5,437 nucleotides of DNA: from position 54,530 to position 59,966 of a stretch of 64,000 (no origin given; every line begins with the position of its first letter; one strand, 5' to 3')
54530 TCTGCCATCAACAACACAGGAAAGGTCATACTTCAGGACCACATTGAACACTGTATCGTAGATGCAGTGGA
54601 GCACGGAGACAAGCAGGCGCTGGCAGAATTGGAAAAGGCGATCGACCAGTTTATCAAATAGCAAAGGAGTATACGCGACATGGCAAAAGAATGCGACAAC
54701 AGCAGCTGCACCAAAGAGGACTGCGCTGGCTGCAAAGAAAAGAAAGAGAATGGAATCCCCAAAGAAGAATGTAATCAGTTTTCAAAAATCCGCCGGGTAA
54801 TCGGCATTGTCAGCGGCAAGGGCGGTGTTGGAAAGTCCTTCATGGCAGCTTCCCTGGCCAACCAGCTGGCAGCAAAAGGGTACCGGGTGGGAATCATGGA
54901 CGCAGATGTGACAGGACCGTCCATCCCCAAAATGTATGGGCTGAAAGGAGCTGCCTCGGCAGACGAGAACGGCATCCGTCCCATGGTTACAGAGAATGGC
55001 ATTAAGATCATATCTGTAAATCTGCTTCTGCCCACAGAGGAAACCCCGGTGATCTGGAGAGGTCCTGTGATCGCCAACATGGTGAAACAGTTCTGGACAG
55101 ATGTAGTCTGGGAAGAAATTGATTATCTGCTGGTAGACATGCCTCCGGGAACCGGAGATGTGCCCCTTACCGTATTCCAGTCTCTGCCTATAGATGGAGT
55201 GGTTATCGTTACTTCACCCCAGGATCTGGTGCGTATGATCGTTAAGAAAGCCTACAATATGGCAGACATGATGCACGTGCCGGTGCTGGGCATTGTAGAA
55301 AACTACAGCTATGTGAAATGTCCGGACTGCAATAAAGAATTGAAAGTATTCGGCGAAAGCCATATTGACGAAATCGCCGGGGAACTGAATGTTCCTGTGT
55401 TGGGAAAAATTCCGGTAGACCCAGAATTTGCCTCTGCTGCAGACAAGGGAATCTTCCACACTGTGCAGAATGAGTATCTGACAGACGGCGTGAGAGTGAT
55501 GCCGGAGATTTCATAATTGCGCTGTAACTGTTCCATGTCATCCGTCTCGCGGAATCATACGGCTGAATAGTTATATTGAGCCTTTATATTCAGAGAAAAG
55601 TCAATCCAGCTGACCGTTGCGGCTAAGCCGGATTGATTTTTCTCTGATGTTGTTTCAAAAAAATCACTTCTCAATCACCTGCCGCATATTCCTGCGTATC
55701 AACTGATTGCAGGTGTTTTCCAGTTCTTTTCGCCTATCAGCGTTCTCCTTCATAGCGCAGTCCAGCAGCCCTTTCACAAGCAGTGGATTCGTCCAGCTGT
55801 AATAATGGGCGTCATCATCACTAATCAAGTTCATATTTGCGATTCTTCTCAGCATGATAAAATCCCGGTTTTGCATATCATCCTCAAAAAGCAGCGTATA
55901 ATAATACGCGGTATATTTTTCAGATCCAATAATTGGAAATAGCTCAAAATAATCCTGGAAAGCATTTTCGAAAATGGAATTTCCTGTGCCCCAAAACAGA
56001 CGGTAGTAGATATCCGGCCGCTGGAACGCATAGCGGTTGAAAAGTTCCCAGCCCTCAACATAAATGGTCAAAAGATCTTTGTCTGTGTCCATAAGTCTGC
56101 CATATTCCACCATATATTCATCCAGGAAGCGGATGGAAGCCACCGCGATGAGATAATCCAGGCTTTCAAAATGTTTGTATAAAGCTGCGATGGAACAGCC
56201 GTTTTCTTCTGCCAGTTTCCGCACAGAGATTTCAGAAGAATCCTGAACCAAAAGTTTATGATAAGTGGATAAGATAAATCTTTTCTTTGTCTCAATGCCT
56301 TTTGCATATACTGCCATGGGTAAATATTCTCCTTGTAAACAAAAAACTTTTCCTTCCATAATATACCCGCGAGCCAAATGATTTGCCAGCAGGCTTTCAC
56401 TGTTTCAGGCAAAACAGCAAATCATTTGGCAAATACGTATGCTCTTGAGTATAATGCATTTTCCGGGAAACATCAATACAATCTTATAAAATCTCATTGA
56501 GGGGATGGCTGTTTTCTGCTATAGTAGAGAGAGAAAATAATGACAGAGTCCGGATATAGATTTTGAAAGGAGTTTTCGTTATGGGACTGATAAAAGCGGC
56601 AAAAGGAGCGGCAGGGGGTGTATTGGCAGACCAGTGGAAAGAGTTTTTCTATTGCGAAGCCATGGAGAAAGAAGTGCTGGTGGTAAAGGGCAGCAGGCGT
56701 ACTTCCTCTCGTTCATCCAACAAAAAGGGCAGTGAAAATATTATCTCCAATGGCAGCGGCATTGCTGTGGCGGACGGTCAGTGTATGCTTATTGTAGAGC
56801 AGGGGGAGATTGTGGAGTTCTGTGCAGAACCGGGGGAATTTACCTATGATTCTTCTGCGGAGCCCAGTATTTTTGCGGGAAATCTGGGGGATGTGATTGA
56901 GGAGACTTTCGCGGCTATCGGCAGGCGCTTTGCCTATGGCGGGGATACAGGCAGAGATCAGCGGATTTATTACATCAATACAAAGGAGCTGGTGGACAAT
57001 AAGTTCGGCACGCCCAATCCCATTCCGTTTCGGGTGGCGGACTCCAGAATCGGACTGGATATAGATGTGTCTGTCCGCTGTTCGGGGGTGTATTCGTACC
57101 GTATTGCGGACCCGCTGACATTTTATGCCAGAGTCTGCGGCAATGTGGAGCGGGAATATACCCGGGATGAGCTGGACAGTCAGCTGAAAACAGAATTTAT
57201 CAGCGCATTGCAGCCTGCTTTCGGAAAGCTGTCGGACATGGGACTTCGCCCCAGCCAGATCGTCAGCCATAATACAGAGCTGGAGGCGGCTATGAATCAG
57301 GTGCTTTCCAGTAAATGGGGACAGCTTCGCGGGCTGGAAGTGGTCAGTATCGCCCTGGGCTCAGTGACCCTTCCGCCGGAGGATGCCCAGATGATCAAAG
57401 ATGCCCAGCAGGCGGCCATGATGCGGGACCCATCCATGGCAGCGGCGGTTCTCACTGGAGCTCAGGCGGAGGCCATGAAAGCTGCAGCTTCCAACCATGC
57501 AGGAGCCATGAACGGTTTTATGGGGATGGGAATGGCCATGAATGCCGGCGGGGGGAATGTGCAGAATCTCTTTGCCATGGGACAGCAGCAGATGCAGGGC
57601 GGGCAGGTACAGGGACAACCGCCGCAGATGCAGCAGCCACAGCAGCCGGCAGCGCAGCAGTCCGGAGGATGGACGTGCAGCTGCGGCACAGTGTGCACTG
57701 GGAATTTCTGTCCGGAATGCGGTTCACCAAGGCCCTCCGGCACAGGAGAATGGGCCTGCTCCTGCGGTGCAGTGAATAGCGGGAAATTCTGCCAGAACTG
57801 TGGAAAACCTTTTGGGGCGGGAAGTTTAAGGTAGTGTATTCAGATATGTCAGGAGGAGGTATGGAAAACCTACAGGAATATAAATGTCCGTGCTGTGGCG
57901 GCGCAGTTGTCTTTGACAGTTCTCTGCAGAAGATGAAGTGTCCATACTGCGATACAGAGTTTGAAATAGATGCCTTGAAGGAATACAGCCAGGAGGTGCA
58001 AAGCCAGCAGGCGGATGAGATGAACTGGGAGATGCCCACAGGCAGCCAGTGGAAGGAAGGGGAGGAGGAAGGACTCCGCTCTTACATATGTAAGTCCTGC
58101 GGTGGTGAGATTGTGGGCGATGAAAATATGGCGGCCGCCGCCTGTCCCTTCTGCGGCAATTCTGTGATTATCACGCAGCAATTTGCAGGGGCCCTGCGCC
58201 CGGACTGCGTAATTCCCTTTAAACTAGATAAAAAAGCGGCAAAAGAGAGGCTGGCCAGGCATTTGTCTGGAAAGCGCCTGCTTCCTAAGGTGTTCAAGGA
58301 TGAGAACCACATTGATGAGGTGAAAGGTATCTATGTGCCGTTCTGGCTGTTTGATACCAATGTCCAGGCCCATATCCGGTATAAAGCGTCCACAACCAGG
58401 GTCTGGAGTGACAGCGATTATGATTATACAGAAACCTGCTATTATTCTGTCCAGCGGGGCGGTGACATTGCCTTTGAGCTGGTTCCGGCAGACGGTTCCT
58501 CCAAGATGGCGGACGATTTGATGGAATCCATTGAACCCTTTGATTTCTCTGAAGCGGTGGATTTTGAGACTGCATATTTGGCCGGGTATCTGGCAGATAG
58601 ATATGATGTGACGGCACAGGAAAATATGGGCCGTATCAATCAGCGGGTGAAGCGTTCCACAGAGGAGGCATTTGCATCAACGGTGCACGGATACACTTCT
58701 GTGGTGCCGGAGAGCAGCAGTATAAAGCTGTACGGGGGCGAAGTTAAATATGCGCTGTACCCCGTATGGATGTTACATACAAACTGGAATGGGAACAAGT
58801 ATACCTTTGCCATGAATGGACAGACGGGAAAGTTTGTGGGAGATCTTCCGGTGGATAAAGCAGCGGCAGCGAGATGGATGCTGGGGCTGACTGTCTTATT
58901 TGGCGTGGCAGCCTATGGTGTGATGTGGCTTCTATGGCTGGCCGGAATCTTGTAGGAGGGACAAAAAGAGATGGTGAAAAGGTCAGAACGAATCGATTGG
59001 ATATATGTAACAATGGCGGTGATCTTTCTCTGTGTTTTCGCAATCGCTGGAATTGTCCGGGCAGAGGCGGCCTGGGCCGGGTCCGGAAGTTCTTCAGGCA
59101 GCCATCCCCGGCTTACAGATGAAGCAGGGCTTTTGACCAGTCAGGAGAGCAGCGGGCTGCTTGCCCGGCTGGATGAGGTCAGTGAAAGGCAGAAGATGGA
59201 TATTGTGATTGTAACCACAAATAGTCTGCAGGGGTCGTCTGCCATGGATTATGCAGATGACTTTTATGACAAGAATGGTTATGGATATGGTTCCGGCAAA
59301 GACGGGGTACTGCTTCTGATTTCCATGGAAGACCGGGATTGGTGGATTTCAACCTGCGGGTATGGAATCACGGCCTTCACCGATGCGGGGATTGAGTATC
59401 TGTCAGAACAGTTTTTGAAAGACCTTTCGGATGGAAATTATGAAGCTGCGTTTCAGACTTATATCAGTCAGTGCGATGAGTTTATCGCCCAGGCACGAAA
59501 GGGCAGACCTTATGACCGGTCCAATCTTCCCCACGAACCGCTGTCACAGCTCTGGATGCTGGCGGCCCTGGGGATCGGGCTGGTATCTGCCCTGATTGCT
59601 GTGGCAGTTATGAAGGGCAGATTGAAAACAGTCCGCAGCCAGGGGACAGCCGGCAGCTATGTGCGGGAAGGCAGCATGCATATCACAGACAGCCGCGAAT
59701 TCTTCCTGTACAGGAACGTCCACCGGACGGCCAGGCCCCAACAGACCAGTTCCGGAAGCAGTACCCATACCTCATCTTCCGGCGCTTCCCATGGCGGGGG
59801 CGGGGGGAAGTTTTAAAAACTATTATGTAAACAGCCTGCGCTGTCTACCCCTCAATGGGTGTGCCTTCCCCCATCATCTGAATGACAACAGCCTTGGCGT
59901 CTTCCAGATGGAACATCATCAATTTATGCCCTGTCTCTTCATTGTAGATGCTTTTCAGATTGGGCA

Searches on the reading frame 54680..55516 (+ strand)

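Call 7: search_protein_families(library=pfam, proteins=[window:54680-55516:+])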
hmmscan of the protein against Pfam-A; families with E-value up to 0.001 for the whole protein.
window:54680-55516:+ (278 aa): 7 families
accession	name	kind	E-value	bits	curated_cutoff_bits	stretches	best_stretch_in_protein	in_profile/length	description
PF10609.15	ParA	-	6.2e-90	301.4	27.1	1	37-263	2-228/246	NUBPL iron-transfer P-loop NTPase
PF01656.29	CbiA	-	1.2e-13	51.6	25.4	1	41-257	1-122/125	CobQ/CobB/MinD/ParA nucleotide binding domain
PF13614.12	AAA_31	-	1.4e-07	32.1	27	1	39-80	2-43/177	AAA domain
PF02374.21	ArsA_ATPase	-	1.2e-05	25.1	24.3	1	43-76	5-38/305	Anion-transporting ATPase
PF13500.12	AAA_26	-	0.00011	22.6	27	0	160-250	118-194/198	AAA domain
PF09140.17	MipZ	-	0.00035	20.4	20.7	1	40-100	2-61/262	ATPase MipZ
PF00142.24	Fer4_NifH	-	0.0005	20.1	25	0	44-76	5-37/271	4Fe-4S iron sulfur cluster binding proteins, NifH/frxC family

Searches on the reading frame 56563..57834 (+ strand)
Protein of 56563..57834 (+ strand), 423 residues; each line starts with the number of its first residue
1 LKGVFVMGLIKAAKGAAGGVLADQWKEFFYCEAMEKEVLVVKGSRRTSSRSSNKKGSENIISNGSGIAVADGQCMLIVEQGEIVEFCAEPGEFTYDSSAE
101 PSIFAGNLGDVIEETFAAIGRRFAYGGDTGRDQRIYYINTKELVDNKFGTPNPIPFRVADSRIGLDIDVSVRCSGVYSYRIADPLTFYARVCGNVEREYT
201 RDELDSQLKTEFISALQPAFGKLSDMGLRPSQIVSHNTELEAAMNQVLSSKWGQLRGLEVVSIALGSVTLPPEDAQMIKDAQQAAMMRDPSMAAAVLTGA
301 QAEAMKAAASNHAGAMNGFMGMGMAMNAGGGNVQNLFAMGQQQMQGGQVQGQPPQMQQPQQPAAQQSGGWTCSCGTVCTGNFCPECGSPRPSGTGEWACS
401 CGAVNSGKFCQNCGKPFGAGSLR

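Call 7: search_protein_families(library=pfam, proteins=[window:56563-57834:+])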
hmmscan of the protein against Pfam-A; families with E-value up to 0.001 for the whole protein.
window:56563-57834:+ (423 aa): 2 families
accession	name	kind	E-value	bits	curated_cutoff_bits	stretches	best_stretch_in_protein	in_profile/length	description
PF13421.11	Band_7_1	-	4.1e-19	69.5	24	1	58-281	8-206/211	SPFH domain-Band 7 family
PF01145.31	Band_7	-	1.6e-06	28.7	23.6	1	169-303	58-175/176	SPFH domain / Band 7 family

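Call 12: search_protein_families(library=ncbifam, proteins=[window:56563-57834:+], max_evalue=0.1)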
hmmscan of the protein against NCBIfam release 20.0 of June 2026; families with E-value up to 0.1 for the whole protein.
window:56563-57834:+ (423 aa): 0 families

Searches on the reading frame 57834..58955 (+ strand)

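Call 7: search_protein_families(library=pfam, proteins=[window:57834-58955:+])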
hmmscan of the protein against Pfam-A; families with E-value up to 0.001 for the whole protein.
window:57834-58955:+ (373 aa): 2 families
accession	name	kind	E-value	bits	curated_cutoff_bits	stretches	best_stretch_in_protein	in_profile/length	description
PF07754.17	HVO_2753_ZBP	-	0.00012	22.3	33.2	1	86-113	1-28/46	Small zinc finger protein HVO_2753-like, Zn-binding pocket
PF05605.18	zf-Di19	-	0.0005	20.7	27.5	0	33-52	2-21/54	Drought induced 19 protein (Di19), zinc-binding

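Call 12: search_protein_families(library=ncbifam, proteins=[window:57834-58955:+], max_evalue=0.1)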
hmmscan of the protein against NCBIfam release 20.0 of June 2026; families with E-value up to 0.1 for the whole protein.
window:57834-58955:+ (373 aa): 13 families
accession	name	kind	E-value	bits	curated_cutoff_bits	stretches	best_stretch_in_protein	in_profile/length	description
NF001608.0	PRK00398.1-6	equivalog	1.6e-07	31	84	2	15-40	3-28/46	DNA-directed RNA polymerase subunit P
NF011481.0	PRK14890.1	equivalog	1.4e-05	25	61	1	81-113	7-39/61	putative Zn-ribbon RNA-binding protein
NF001606.0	PRK00398.1-3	equivalog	5.4e-05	22.9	72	1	15-39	2-25/44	DNA-directed RNA polymerase subunit P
NF001607.0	PRK00398.1-4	equivalog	0.00021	20.9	89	0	16-40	10-35/53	DNA-directed RNA polymerase subunit P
TIGR00280.1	eL43_euk_arch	equivalog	0.00035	20.8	95.8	0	72-111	25-64/92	50S ribosomal protein L37Ae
NF047912.1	ECs_2282_CxxC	subfamily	0.0042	17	37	1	15-63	2-57/60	ECs_2282 family putative zinc-binding protein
NF041909.1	HVO_2753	equivalog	0.0067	16.3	80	1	83-112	9-37/59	HVO_2753 family zinc finger protein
TIGR02605.1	CxxC_CxxC_SSSS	subfamily_domain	0.015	15.3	31.3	0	84-109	6-34/52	FmdB family zinc ribbon protein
NF007923.0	PRK10638.1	equivalog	0.036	14.1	129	0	101-165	9-68/83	glutaredoxin 3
NF003331.0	PRK04338.1-7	equivalog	0.047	12.5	560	0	16-45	243-271/376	tRNA (guanine(26)-N(2))-dimethyltransferase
TIGR03670.1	rpoB_arch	equivalog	0.065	11.5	811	0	82-113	537-568/599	DNA-directed RNA polymerase subunit B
NF001638.0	PRK00418.1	equivalog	0.078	12.8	83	0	99-125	5-29/65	DNA gyrase inhibitor YacG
NF006335.0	PRK08565.1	equivalog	0.088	10.3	1402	0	82-113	1053-1084/1116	DNA-directed RNA polymerase subunit B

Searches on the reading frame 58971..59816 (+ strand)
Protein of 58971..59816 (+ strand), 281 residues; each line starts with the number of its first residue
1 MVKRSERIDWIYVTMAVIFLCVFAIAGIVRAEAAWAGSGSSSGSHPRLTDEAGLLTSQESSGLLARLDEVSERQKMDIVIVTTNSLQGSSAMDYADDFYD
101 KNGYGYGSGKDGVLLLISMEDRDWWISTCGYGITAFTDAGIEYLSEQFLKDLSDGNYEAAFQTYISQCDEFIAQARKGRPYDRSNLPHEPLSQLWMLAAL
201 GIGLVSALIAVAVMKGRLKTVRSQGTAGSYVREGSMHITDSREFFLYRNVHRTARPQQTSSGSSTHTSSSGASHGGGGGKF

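Call 7: search_protein_families(library=pfam, proteins=[window:58971-59816:+])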
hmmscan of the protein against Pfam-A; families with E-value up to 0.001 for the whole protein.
window:58971-59816:+ (281 aa): 1 family
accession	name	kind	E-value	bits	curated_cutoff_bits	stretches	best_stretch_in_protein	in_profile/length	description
PF04536.20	TPM_phosphatase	-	2.4e-33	115.2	22.1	1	49-170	2-124/125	TPM domain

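Call 12: search_protein_families(library=ncbifam, proteins=[window:58971-59816:+], max_evalue=0.1)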
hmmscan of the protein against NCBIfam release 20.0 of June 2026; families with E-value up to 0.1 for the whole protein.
window:58971-59816:+ (281 aa): 0 families
